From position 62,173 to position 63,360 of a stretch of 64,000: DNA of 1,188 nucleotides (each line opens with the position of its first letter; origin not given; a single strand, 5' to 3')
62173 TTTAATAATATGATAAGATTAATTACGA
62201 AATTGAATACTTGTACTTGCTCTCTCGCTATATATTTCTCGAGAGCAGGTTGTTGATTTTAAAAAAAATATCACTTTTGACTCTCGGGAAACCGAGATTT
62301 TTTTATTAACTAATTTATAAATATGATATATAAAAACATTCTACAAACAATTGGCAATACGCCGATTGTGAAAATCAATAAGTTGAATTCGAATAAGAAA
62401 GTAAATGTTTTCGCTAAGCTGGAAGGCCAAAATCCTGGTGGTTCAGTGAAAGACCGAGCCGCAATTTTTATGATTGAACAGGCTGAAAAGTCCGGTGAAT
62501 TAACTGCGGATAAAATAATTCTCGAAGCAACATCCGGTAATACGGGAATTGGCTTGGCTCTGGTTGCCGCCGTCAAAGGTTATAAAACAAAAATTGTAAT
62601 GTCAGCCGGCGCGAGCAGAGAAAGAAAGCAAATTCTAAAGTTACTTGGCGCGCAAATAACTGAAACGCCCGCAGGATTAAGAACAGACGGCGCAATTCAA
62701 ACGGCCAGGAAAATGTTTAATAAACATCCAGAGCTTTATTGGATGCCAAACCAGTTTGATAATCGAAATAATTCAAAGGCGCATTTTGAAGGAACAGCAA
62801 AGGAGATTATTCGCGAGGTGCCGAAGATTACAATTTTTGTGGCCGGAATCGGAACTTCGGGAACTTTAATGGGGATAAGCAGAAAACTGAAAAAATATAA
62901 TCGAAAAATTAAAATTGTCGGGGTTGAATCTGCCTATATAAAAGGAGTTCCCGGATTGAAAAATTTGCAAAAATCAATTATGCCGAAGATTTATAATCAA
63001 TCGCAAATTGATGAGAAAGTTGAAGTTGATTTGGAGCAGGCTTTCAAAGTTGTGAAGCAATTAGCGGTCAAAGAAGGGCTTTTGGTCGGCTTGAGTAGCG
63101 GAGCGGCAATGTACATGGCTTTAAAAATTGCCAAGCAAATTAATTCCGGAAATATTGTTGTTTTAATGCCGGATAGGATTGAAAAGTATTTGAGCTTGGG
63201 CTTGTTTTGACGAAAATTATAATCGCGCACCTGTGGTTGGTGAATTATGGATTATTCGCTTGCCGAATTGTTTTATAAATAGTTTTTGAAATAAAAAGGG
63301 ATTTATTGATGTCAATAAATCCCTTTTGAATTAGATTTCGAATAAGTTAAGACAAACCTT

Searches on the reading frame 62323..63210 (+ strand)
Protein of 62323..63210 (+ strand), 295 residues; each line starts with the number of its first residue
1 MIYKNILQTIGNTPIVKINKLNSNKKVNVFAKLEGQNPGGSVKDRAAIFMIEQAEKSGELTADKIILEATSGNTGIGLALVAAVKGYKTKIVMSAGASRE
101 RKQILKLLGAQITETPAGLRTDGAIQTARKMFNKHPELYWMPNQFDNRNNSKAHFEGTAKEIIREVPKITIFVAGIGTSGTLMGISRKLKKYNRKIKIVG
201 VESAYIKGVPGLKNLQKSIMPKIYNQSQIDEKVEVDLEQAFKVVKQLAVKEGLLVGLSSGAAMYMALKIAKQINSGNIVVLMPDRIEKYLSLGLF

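Call 51: find_encoding_contigs(protein=window:62323-63210:+, flank=10000, max_places=8)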
Protein window:62323-63210:+ (295 aa): 7 contigs read that carry it; 4 places shown.
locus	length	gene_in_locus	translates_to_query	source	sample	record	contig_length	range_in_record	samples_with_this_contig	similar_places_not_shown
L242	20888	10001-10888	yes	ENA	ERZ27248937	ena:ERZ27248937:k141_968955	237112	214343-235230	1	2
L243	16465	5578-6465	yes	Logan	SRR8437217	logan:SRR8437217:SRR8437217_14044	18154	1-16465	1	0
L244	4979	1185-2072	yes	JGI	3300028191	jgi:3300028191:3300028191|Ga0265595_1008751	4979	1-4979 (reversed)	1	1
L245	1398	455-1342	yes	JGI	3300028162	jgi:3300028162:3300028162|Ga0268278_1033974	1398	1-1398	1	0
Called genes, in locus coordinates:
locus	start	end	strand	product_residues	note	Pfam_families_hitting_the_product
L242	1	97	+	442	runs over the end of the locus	PF04087:DUF389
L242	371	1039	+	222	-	PF11139:SfLAP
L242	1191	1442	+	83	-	PF03144:GTP_EFTU_D2 (weak)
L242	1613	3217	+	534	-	-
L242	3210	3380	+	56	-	-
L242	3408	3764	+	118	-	-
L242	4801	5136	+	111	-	PF12840:HTH_20, PF01022:HTH_5 (weak), PF12802:MarR_2 (weak), PF13412:HTH_24 (weak)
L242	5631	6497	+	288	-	PF18933:PsbP_2 (faint)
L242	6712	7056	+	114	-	-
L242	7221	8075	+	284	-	PF18933:PsbP_2 (faint)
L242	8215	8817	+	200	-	-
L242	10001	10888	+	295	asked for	PF00291:PALP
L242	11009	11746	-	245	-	-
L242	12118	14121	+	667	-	PF17391:Urocanase_N, PF01175:Urocanase, PF17392:Urocanase_C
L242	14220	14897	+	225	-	-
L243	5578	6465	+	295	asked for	PF00291:PALP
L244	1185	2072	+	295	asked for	PF00291:PALP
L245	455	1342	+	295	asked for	PF00291:PALP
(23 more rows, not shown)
